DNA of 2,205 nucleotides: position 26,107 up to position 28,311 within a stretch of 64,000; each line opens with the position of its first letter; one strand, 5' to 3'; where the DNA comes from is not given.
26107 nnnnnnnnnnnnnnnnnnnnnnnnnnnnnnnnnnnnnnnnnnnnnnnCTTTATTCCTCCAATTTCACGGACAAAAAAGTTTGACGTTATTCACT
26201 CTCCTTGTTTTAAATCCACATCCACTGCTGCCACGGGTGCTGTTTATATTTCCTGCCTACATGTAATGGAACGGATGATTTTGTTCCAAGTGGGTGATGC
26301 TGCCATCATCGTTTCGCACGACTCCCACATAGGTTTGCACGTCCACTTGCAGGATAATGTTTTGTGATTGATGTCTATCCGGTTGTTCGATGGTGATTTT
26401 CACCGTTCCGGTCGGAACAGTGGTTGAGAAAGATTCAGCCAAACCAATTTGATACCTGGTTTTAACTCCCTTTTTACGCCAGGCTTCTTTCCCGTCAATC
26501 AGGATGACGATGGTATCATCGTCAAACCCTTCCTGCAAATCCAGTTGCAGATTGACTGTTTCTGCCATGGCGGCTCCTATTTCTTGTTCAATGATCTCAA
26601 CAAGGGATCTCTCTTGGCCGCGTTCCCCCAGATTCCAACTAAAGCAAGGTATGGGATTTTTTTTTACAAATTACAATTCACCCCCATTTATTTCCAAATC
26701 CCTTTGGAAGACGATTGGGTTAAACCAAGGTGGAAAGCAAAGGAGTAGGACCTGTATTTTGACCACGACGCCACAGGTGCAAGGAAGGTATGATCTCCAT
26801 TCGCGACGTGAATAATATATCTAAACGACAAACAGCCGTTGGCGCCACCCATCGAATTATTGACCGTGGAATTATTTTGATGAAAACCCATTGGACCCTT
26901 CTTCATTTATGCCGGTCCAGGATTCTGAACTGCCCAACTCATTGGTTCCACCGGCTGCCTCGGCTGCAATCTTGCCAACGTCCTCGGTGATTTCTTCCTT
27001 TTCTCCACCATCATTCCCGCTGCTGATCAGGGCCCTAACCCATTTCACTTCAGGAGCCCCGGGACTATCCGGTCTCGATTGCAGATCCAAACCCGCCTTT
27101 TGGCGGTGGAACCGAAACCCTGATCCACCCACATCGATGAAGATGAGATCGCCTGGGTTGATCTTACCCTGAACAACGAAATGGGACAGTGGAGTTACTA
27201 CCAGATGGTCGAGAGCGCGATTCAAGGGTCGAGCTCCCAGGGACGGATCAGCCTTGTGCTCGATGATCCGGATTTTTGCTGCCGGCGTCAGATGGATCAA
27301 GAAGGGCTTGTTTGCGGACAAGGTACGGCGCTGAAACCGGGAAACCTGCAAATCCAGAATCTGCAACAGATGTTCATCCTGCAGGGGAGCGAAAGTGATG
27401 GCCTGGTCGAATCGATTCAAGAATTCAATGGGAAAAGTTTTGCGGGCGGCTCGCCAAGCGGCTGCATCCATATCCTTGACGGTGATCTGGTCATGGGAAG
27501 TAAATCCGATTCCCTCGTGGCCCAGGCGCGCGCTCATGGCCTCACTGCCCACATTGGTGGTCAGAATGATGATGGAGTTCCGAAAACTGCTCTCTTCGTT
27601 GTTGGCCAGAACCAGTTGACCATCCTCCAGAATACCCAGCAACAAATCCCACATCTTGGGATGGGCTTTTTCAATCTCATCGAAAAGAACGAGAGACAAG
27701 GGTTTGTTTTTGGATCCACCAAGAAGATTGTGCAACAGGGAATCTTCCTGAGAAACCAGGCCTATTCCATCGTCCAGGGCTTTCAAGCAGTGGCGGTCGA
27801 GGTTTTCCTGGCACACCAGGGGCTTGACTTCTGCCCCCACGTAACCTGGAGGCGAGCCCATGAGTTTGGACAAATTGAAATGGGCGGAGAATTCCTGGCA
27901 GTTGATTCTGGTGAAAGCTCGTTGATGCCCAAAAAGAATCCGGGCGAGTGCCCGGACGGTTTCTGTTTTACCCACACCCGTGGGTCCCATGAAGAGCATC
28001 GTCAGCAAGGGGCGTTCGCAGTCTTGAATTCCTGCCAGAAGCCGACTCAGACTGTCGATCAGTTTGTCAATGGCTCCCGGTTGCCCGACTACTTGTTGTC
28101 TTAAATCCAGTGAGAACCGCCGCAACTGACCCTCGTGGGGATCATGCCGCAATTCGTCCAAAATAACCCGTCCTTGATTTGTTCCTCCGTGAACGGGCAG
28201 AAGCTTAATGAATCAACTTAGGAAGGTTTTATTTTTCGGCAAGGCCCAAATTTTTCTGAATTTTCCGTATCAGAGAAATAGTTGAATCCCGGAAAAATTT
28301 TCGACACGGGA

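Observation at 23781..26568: Two-gene module: signal-less metzincin-like protease plus small beta-rich partner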

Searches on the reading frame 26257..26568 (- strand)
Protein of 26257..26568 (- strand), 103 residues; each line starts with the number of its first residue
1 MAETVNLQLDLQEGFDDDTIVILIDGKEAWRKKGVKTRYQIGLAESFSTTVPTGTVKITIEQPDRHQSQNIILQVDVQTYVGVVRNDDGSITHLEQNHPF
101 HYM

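Call 3: search_protein_families(library=pfam, proteins=[window:26257-26568:-], max_evalue=0.1)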
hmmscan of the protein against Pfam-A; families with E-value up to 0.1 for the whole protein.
window:26257-26568:- (103 aa): 0 families

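Call 4: search_protein_families(library=padloc, proteins=[window:26257-26568:-], max_evalue=0.1)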
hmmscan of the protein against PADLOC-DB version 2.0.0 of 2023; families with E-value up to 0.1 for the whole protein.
window:26257-26568:- (103 aa): 1 family
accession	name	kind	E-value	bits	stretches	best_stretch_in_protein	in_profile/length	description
PDLC04281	PDC-M02A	-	0.013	13.2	1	40-92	45-97/181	-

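Call 5: search_protein_families(library=ncbifam, proteins=[window:26257-26568:-], max_evalue=0.1)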
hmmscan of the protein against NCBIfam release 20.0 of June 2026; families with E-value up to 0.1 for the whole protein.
window:26257-26568:- (103 aa): 0 families

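Call 17: find_homologous_proteins(query=A1)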
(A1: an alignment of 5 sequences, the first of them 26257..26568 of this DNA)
Query A1 (5 sequences) (103 aa, profile of the alignment): 459 proteins with E <= 0.001 among 1088 candidates; the best 120 are listed.
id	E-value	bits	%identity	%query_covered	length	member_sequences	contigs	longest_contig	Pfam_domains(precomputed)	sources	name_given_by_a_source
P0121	8.9e-45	169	64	100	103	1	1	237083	-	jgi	jgi:hypothetical protein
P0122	1.2e-43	165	100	100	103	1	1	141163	-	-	-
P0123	1.7e-41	158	89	100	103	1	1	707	-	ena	-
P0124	3.4e-39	151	37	94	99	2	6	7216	-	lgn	-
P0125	6.1e-39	150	26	99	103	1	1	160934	-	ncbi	ncbi:MAG: hypothetical protein R3D98_11315 [Candidatus Krumholzibacteriia bacterium]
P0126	3.8e-38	147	37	95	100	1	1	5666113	-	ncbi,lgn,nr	ncbi:MAG: hypothetical protein JSU63_04745 [Phycisphaerales bacterium]|nr:MAG: hypothetical protein 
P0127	2.4e-37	145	74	100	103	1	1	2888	-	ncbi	-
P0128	3.6e-33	131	39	94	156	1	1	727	-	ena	-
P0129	2.3e-32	129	27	99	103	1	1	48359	-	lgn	-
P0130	4.2e-32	128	25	99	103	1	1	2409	-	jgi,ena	-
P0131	1.1e-30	123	26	99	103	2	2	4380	-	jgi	-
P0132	1.0e-29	120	40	96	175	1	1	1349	-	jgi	jgi:hypothetical protein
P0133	1.0e-29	120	33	99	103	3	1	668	-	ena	-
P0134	1.1e-29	120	33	99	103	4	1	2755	-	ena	-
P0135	1.3e-29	120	38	96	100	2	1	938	-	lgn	-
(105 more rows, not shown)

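Call 39: search_solved_structures(query=A3, max_evalue=10, show_alignments=1)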
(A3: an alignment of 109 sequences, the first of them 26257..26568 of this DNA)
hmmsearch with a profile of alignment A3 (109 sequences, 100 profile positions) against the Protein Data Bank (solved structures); distinct sequences matched with E-value up to 10: 0.

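Call 47: predict_structure(alignment_id=A3)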
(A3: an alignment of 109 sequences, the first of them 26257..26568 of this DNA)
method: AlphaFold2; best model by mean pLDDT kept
length: 103 residues; sequences in the alignment: 109
mean_pLDDT: 88.7   pTM: 0.79
mean pLDDT of the five models: 88.7, 87.9, 87.0, 84.6, 81.7
residues with pLDDT >= 90: 66; 70-90: 28; 50-70: 8; < 50: 1
segments of 3 or more residues with pLDDT < 50: none
pLDDT, mean of each block of 10 residues (from residue 1): 89 89 96 81 78 96 93 95 90 89 60
secondary structure, 60 per line:
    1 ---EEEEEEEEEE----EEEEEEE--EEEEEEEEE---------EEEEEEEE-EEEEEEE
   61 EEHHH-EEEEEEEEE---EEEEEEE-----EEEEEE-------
elements in order: E4-13 E18-24 E27-35 E45-52 E54-62 E67-75 E79-85 E91-96
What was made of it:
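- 26257..26568 (-): Partner gene, 103 aa: eight-stranded Ig-like β-sandwich with a conserved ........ loop and a flexible C-terminal tail. AF2 pLDDT 88.7 (call 47).
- On Type II toxin-antitoxin module: The partner is an Ig-like sandwich with no Pfam or HTH hit (calls 3, 47).
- Checked: The partner is all-β, eight strands, pLDDT 88.7 (call 47).
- Unstructured in the model (call 47). The partner has no DNA-binding domain (calls 3, 47).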

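Call 50: fold_search(model_id=the predicted structure, library=pdb)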
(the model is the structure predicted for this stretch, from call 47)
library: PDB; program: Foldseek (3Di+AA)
matches with E <= 10: 673; with E <= 0.001: 0
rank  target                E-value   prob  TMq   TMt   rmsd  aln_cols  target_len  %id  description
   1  2mca_MODEL_1_A        2.7e-03  1.00  0.51  0.51   4.2        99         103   17  NMR structure of the protein YP_002937094.1 from Eubacterium rectale (released 2013-09-04)
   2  8jkv_A                3.6e-03  1.00  0.55  0.15   6.0       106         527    8  membrane proteins (released 2024-05-22)
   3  8jl4_A                4.2e-03  1.00  0.59  0.15   4.7       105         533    8  membrane proteins (released 2024-05-22)
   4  8vly_B                4.2e-03  1.00  0.58  0.16   5.8       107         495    6  Cryo-EM structure of human HGSNAT in transition state (released 2024-06-26)
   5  8vly_A                4.4e-03  1.00  0.54  0.15   6.1       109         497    8  Cryo-EM structure of human HGSNAT in transition state (released 2024-06-26)
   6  8vkj_A                5.2e-03  1.00  0.64  0.15   3.6       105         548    5  Cryo-EM structure of human HGSNAT bound with Acetyl-CoA (released 2024-06-26)
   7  8vlv_B                5.4e-03  1.00  0.56  0.14   5.1       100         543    7  Cryo-EM structure of human HGSNAT in inactive state (released 2024-06-26)
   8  8vkj_B                5.7e-03  1.00  0.63  0.15   4.2       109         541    4  Cryo-EM structure of human HGSNAT bound with Acetyl-CoA (released 2024-06-26)
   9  8vlu_B                7.5e-03  1.00  0.65  0.15   4.1       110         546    5  Cryo-EM structure of human HGSNAT bound with CoA (released 2024-06-26)
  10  8vli_A                8.8e-03  1.00  0.60  0.14   4.3       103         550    6  Cryo-EM structure of human HGSNAT bound with CoA and product analog (released 2024-06-26)
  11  8vlg_A                9.8e-03  1.00  0.54  0.14   5.1       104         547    8  Cryo-EM structure of human HGSNAT bound with Acetyl-CoA and substrate analog (released 2024-06-26)
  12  6czt_MODEL_1_A        1.1e-02  1.00  0.56  0.67   4.0        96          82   10  CS-rosetta determined structures of the N-terminal domain of AlgF from P. aeruginosa (released 2019-04-17)
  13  8vlg_B                1.2e-02  1.00  0.63  0.15   4.3       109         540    4  Cryo-EM structure of human HGSNAT bound with Acetyl-CoA and substrate analog (released 2024-06-26)
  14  7pmw_A                1.3e-02  1.00  0.50  0.11   3.9       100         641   17  HsPepT1 bound to Ala-Phe in the outward facing occluded conformation (released 2021-10-20)
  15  8vli_B                1.7e-02  1.00  0.65  0.15   3.6       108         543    5  Cryo-EM structure of human HGSNAT bound with CoA and product analog (released 2024-06-26)
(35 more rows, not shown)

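Call 61: search_protein_families(library=padloc, alignment_id=A3, max_evalue=0.1)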
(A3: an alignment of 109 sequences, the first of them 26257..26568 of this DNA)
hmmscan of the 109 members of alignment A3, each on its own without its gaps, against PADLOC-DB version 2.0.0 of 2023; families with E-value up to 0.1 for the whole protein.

A. member 1, window:26257-26568:- (103 aa): 1 family
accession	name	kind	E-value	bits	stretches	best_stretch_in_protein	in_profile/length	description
PDLC04281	PDC-M02A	-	0.013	13.2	1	40-92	45-97/181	-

B. families by the number of members that match (of 109 scanned): 11 families
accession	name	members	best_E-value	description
PDLC01635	Csx16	2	0.00084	"CAS-I,CAS-III; associated"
PDLC00415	ThsA1|ThsA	2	0.02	Macro domain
PDLC01356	Csx16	1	0.0046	"CAS-I,CAS-III; associated"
PDLC02095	Cas5b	1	0.0066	-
PDLC04281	PDC-M02A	1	0.013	-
PDLC04306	PDC-M02B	1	0.025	-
PDLC01924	CARF6--CARF_CARF_CARF_TM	1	0.028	-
PDLC03768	Drt3a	1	0.03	DRT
PDLC00439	ThsA2|ThsA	1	0.032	Macro domain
PDLC01275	Csm5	1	0.037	"CAS-III-A,CAS-III-D; effector_G7"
PDLC04063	PD-T4-6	1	0.047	-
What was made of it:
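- Neither protein matches PADLOC (calls 4, 61).
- Tried and rejected: The weak PADLOC PDC-M02A hit of the partner is noise: it appears in 1 of 109 members (call 61).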

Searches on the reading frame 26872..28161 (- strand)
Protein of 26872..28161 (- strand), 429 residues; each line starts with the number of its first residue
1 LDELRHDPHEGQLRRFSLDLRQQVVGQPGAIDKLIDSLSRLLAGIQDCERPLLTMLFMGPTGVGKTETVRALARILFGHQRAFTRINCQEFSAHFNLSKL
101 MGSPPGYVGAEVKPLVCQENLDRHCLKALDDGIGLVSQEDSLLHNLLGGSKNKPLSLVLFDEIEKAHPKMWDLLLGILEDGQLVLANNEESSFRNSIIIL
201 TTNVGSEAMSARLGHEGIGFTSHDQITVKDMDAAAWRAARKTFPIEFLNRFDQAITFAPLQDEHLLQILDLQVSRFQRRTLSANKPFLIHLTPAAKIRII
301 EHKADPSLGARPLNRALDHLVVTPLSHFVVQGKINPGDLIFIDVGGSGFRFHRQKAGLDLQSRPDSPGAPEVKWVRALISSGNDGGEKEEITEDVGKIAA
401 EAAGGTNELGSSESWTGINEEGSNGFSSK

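Call 3: search_protein_families(library=pfam, proteins=[window:26872-28161:-], max_evalue=0.1)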
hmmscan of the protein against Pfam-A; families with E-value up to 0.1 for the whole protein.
window:26872-28161:- (429 aa): 11 families
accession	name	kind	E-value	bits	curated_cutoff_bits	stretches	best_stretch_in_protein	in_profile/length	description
PF07724.20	AAA_2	-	1.1e-34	120.4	27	2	150-253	71-165/166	AAA domain (Cdc48 subfamily)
PF10431.15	ClpB_D2-small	-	3.1e-14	53.2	21.9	1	260-340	1-79/81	C-terminal, D2-small domain, of ClpB protein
PF00004.35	AAA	-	3.3e-08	34.5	21.2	1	55-204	1-110/131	ATPase family associated with various cellular activities (AAA)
PF07728.20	AAA_5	-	2.8e-07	31.1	22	2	157-206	69-125/139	AAA domain (dynein-related subfamily)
PF13191.12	AAA_16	-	2.2e-06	28.7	32.6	1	51-181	24-159/167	AAA ATPase domain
PF00158.32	Sigma54_activat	-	3.6e-06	27.2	20.2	1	39-110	9-81/168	Sigma-54 interaction domain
PF13401.12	AAA_22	-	0.00022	22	27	1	55-179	8-109/130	AAA domain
PF07726.17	AAA_3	-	0.0016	18.8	27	0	156-203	64-110/131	ATPase family associated with various cellular activities (AAA)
PF12774.13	AAA_6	-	0.0051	16.3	25.2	1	57-91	37-68/327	Hydrolytic ATP binding site of dynein motor region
PF00437.27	T2SSE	-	0.05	12.7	24.9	1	49-84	139-174/370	Type II/IV secretion system protein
PF12775.13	AAA_7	-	0.073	13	25.8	0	54-95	35-76/181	P-loop containing dynein motor region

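Call 4: search_protein_families(library=padloc, proteins=[window:26872-28161:-], max_evalue=0.1)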
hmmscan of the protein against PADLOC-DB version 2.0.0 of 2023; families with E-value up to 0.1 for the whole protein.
window:26872-28161:- (429 aa): 9 families
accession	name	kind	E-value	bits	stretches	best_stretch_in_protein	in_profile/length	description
PDLC04606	PDC-M37B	-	2.2e-27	94.3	2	10-111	132-232/390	-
PDLC04605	PDC-M37B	-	1.3e-21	75.3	2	12-111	264-362/518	-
PDLC03838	DolB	-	1.3e-18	65.4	2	11-79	128-193/375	-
PDLC00097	GajA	-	0.0059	13.2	1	56-94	28-65/640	AAA ATPase domain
PDLC01994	RtcR_PspF1--CARF_AAA_HTH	-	0.0086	13.2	1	54-103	183-230/468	-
PDLC04140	mad8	-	0.014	12.9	1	56-80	31-57/314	mads_8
PDLC01993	RtcR--CARF_AAA_HTH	-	0.02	11.3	1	22-108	180-263/523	-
PDLC01995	RtcR_PspF2--CARF_AAA_HTH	-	0.024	11.8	1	37-104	175-242/481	-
PDLC00090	GajA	-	0.065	9.9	1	56-93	28-64/659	AAA ATPase domain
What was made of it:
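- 26872..28161 (-): Subclade-specific accessory candidate: single-ring ClpB-D2-like AAA+ ATPase, 429 aa (Walker A/B, GYVG pore loop and sensor 2 all intact). Pfam AAA_2 1e-34 and ClpB_D2-small 3e-14; PADLOC PDC-M37B 2e-27, DolB 1e-18 (calls 3, 4).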

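Call 5: search_protein_families(library=ncbifam, proteins=[window:26872-28161:-], max_evalue=0.1)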
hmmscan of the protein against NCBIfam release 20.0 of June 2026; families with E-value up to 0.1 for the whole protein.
window:26872-28161:- (429 aa): 24 families
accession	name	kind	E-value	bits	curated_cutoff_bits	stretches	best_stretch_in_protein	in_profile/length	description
TIGR03346.1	chaperone_ClpB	equivalog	2.9e-68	231.1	1232.1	2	151-351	664-852/853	ATP-dependent chaperone ClpB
NF008118.0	PRK10865.1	equivalog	1.6e-56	191.8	1417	2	149-345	665-849/857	ATP-dependent chaperone ClpB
TIGR02639.1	ClpA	equivalog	1.6e-54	185.4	993.15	2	151-343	553-733/734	ATP-dependent Clp protease ATP-binding subunit ClpA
TIGR03345.1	VI_ClpV1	equivalog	7.7e-49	166.7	884.95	2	12-109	556-653/852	type VI secretion system ATPase TssH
NF033606.1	heat_AAA_ClpK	exception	2.8e-43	147.9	1900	2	151-340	712-894/949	heat shock survival AAA family ATPase ClpK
NF033607.0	disagg_AAA_ClpG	exception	1e-42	146.2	1900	2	12-111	582-681/932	AAA family protein disaggregase ClpG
NF008263.0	PRK11034.1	equivalog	6e-38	130.2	1350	2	152-342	555-733/758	ATP-dependent Clp protease ATP-binding subunit ClpA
NF047784.1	MadB_ATPase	equivalog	1e-05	24.9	475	1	48-90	32-68/298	MadB family AAA-type ATPase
NF009067.0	PRK12402.1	equivalog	0.00014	20.9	317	1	50-91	34-77/340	replication factor C small subunit 2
NF001679.0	PRK00440.1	equivalog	0.00028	20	303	1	52-80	39-67/322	replication factor C small subunit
TIGR02928.1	TIGR02928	subfamily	0.003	16.5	181.3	1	32-95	21-89/366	orc1/cdc6 family replication initiation protein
TIGR02640.1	gas_vesic_GvpN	equivalog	0.0031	17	266.8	1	55-190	24-141/262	gas vesicle protein GvpN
TIGR03499.1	FlhF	equivalog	0.004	17.2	174.15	1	54-76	200-222/286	flagellar biosynthesis GTPase FlhF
NF005173.0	PRK06647.1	equivalog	0.006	15.5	623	1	55-82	41-68/568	DNA polymerase III subunits gamma and tau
NF003745.1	PRK05342.1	equivalog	0.0074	15.2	359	0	55-76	112-133/418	ATP-dependent Clp protease ATP-binding subunit ClpX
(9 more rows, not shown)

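Call 66: find_homologous_proteins(query=window:26872-28161:-)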
Query window:26872-28161:- (429 aa): 7973 proteins with E <= 0.001 among 8000 candidates; the best 120 are listed.
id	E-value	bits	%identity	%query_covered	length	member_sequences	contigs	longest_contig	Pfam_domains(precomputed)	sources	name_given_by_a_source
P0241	3.3e-286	967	100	100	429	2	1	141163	PF00158.33,PF07724.21,PF00004.36,PF07728.21,PF10431.16,PF13191.13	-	-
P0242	6.5e-238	808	86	97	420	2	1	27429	PF00158.33,PF07724.21,PF00004.36,PF07728.21,PF10431.16,PF13191.13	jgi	-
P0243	6.5e-237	804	85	97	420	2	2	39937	PF00158.33,PF07724.21,PF00004.36,PF07728.21,PF10431.16,PF13191.13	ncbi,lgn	-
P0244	1.7e-235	800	85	97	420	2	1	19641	PF07724.21,PF00004.36,PF07728.21,PF10431.16,PF13191.13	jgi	jgi:ATP-dependent Clp protease ATP-binding subunit ClpA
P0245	3.5e-233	792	84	97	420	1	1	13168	PF00158.33,PF07724.21,PF00004.36,PF07728.21,PF10431.16,PF13191.13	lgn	-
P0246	2.1e-225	766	84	95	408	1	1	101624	PF00158.33,PF07724.21,PF00004.36,PF07728.21,PF10431.16,PF13191.13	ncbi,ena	-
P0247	1.9e-212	724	78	95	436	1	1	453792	PF00158.33,PF07724.21,PF00004.36,PF07728.21,PF10431.16,PF13191.13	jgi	jgi:ATP-dependent Clp protease ATP-binding subunit ClpC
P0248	2.0e-186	638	70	95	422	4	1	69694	PF00158.33,PF07724.21,PF00004.36,PF07728.21,PF10431.16,PF13191.13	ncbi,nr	ncbi:MAG: ATP-dependent Clp protease ATP-binding subunit [bacterium]|nr:ATP-dependent Clp protease A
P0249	3.3e-172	591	66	91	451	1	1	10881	PF00158.33,PF07724.21,PF00004.36,PF07728.21,PF10431.16,PF13191.13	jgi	-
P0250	4.4e-167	574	64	92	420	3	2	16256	PF00158.33,PF07724.21,PF00004.36,PF07728.21,PF10431.16,PF13191.13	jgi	-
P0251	4.4e-162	558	63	93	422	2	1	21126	PF00158.33,PF07724.21,PF00004.36,PF07728.21,PF10431.16,PF13191.13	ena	-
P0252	6.7e-137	475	54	93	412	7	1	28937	PF00158.33,PF07724.21,PF07728.21,PF10431.16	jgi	-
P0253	4.4e-135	469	53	93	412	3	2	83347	PF00158.33,PF07724.21,PF00004.36,PF07728.21,PF10431.16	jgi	-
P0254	3.7e-134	466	54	93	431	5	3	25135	PF00158.33,PF07724.21,PF00004.36,PF07728.21,PF10431.16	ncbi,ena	-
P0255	4.2e-134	466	55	94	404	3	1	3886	PF07724.21,PF07728.21,PF10431.16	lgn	-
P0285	1.5e-130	454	52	94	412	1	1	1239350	PF00158.33,PF07724.21,PF00004.36,PF07728.21,PF10431.16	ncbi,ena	-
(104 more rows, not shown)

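Call 67: find_encoding_contigs(protein=P0246, flank=7000, max_places=1)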
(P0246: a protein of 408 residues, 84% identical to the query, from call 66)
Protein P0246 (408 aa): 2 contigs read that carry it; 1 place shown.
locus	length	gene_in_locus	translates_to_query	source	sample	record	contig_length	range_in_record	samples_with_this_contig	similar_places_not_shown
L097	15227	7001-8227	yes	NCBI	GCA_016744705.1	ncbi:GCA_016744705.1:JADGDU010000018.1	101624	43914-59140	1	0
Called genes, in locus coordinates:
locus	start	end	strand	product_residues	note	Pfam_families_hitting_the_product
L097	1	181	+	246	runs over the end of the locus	PF00535:Glycos_transf_2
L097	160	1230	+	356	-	PF01075:Glyco_transf_9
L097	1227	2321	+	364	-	PF00691:OmpA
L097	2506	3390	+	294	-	PF05552:MS_channel_1st_1, PF21088:MS_channel_1st (weak), PF00924:MS_channel_2nd, PF21082:MS_channel_3rd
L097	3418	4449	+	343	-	PF11276:DUF3078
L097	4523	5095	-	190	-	PF00857:Isochorismatase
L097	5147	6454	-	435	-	PF13091:PLDc_2, PF13918:PLDc_3 (faint), PF00614:PLDc (weak), PF13091:PLDc_2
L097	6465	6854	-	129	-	PF09413:DUF2007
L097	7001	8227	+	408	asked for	PF13191:AAA_16 (faint), PF00158:Sigma54_activat (faint), PF07724:AAA_2, PF00004:AAA (weak), PF07728:AAA_5 (faint), PF07724:AAA_2, PF10431:ClpB_D2-small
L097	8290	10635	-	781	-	PF00456:Transketolase_N, PF02779:Transket_pyr (weak), PF22613:Transketolase_C_1 (weak)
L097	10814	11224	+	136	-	PF17319:DUF5362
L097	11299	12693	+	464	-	PF22113:Mtrc-MtrF_II-IV_dom (faint), PF14522:Cytochrome_C7 (faint), PF13435:Cytochrome_C554 (weak), PF03264:Cytochrom_NNT (weak)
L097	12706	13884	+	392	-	-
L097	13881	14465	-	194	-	PF00929:RNase_T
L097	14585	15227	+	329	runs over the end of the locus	PF01699:Na_Ca_ex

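Call 68: find_encoding_contigs(protein=P0247, flank=7000, max_places=1)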
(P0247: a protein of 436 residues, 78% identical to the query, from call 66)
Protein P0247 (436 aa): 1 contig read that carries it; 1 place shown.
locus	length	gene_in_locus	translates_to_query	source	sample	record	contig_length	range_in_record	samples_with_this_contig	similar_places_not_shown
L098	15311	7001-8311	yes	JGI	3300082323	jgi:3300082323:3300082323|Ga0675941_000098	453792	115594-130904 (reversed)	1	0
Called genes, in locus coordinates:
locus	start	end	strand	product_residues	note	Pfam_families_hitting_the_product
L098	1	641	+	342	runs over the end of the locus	PF11276:DUF3078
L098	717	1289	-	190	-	PF00857:Isochorismatase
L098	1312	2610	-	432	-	PF13091:PLDc_2, PF00614:PLDc (weak), PF13918:PLDc_3 (weak), PF13091:PLDc_2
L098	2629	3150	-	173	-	PF09413:DUF2007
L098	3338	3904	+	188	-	-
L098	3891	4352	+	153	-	PF07963:N_methyl (weak), PF08334:T2SSG (faint)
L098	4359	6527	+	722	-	PF00672:HAMP, PF01966:HD, PF13487:HD_5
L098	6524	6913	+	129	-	-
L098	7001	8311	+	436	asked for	PF00158:Sigma54_activat (faint), PF13191:AAA_16 (weak), PF07724:AAA_2, PF00004:AAA, PF07728:AAA_5 (faint), PF07724:AAA_2, PF10431:ClpB_D2-small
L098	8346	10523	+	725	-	-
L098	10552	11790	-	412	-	PF13428:TPR_14 (faint), PF13432:TPR_16 (faint), PF20225:DUF6584 (faint), PF24575:TPR_Slam (faint), PF25060:ARM_TT21_2nd (faint), PF12895:ANAPC3 (faint), PF13431:TPR_17 (faint), PF14559:TPR_19 (weak), +4 more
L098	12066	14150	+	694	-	PF00884:Sulfatase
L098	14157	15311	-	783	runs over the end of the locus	PF00456:Transketolase_N, PF02779:Transket_pyr (weak)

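Call 69: find_encoding_contigs(protein=P0285, flank=7000, max_places=1)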
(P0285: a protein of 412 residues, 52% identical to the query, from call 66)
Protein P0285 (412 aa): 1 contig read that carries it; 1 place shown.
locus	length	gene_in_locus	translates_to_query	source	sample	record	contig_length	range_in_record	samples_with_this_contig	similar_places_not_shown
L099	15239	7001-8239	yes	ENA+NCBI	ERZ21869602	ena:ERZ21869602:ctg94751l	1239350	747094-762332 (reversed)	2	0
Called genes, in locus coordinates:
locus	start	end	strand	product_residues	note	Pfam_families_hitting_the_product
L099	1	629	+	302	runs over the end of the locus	-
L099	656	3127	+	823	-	PF12836:HHH_3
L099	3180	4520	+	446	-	-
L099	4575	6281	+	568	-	PF00149:Metallophos, PF02872:5_nucleotid_C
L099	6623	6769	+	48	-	-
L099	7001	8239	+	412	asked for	PF00158:Sigma54_activat (faint), PF07724:AAA_2, PF00004:AAA (weak), PF07728:AAA_5 (faint), PF07724:AAA_2, PF10431:ClpB_D2-small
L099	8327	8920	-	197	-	-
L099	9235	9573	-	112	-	PF02591:Zn_ribbon_9 (weak)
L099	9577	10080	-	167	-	PF00359:PTS_EIIA_2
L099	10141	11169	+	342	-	PF16745:RsgA_N, PF03193:RsgA_GTPase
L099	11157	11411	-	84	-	-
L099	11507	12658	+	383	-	PF01075:Glyco_transf_9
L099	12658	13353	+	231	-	PF02163:Peptidase_M50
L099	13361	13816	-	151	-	-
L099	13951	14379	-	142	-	-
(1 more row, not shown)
